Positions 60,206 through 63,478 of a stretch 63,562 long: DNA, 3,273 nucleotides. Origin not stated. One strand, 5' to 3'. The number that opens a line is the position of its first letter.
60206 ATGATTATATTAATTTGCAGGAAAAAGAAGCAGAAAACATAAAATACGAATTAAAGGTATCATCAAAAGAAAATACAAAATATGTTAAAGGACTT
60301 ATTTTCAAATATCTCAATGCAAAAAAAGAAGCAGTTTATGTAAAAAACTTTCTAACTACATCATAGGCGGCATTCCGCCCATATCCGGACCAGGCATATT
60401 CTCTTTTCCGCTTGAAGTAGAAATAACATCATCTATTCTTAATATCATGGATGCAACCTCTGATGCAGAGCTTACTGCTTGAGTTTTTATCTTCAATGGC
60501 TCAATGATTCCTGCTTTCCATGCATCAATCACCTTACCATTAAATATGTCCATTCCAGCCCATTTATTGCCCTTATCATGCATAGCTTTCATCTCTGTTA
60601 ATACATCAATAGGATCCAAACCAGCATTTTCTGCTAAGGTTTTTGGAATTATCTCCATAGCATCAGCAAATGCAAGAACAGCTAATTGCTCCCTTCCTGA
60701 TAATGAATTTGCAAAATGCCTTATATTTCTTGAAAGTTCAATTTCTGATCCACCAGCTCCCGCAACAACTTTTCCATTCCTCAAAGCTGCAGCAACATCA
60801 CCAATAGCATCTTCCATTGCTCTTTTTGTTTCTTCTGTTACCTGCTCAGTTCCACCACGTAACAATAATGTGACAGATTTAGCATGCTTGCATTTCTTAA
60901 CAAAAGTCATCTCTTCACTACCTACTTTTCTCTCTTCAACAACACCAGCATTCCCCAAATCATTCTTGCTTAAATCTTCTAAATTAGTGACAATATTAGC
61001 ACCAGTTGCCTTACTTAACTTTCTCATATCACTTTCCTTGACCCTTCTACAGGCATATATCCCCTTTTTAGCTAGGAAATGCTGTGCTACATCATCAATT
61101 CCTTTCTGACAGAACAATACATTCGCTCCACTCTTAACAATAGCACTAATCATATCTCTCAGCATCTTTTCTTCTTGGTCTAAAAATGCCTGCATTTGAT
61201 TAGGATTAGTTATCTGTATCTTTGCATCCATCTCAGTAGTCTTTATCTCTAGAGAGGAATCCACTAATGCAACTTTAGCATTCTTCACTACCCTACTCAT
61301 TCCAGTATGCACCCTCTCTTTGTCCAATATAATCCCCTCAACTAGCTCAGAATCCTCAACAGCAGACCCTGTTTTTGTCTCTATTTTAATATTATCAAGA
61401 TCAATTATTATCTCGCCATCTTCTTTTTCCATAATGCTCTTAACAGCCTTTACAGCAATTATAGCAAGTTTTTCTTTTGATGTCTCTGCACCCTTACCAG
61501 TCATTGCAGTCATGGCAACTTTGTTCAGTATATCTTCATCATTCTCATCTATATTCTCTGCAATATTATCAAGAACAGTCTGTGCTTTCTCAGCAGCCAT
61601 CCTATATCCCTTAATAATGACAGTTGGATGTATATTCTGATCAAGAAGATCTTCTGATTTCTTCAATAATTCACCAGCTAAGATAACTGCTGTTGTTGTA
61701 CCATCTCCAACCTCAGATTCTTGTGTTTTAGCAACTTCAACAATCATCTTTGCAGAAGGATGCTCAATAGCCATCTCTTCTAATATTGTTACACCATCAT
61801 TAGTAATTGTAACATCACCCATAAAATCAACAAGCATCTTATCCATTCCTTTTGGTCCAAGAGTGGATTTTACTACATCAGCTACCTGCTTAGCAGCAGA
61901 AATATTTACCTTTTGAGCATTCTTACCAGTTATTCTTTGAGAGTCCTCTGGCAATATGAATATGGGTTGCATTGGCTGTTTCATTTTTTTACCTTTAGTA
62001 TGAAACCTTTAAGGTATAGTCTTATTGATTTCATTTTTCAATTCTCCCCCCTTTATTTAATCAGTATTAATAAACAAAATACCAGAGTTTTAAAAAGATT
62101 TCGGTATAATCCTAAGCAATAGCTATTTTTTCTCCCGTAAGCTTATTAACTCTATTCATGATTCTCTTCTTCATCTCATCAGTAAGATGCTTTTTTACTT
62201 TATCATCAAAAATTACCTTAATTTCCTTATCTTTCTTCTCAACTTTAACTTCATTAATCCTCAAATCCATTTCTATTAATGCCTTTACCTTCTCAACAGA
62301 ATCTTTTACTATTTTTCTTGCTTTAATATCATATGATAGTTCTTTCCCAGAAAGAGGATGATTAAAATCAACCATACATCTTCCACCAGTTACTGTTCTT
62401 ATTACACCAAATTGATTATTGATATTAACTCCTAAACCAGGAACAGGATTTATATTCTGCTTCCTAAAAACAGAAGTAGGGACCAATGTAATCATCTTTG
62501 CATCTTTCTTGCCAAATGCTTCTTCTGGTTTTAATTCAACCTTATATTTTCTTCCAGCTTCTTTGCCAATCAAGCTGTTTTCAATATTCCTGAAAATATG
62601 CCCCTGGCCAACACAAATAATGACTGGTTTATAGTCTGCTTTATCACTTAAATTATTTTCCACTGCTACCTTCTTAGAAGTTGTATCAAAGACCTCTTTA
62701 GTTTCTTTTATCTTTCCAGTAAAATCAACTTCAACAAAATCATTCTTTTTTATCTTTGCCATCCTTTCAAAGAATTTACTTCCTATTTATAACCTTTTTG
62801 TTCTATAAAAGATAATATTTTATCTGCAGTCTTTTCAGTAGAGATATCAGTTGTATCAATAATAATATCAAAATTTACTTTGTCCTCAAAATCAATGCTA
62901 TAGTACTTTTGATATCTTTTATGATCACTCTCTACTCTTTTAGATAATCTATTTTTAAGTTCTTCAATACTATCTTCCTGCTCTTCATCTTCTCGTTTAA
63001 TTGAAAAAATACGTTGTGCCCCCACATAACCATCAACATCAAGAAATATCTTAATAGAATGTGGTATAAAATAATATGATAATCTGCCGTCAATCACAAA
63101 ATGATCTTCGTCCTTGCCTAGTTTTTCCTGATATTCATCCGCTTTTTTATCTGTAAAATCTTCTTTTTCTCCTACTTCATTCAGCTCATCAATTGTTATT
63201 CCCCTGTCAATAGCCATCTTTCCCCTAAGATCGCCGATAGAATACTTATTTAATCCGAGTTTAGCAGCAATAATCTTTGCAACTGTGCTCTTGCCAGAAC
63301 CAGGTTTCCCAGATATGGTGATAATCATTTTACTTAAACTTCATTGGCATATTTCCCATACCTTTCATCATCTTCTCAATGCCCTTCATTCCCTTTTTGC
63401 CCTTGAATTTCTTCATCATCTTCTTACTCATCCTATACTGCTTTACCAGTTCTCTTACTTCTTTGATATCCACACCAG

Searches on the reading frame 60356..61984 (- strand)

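Call 36: search_protein_families(library=pfam, proteins=[window:60356-61984:-], max_evalue=0.0001)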
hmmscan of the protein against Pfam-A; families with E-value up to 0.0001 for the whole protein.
window:60356-61984:- (542 aa): 1 family
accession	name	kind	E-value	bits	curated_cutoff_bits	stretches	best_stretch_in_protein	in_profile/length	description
PF00118.29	Cpn60_TCP1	-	2.3e-184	614.1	34.3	1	34-523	1-488/490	TCP-1/cpn60 chaperonin family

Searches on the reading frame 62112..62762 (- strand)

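Call 36: search_protein_families(library=pfam, proteins=[window:62112-62762:-], max_evalue=0.0001)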
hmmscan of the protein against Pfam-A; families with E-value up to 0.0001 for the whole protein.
window:62112-62762:- (216 aa): 2 families
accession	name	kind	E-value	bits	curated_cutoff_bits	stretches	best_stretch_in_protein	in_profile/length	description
PF22199.2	FKBP26_IF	-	1.5e-17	63.7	27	1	93-137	2-46/46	FKBP26, IF domain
PF00254.34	FKBP_C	-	3.3e-09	37.4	21.1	1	3-89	4-77/94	FKBP-type peptidyl-prolyl cis-trans isomerase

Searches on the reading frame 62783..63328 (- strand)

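Call 36: search_protein_families(library=pfam, proteins=[window:62783-63328:-], max_evalue=0.0001)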
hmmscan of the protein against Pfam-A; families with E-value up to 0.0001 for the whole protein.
window:62783-63328:- (181 aa): 4 families
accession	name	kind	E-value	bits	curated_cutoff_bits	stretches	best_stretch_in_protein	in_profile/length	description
PF13189.12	Cytidylate_kin2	-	7.5e-18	65.8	28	1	2-160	1-175/176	Cytidylate kinase-like family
PF13238.12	AAA_18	-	7.4e-12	46.3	29.4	1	3-117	1-118/128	AAA domain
PF02224.24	Cytidylate_kin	-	8.8e-11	42.4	26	1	64-176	103-210/211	Cytidylate kinase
PF13207.12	AAA_17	-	3.5e-10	40.7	27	1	7-84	2-81/136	AAA domain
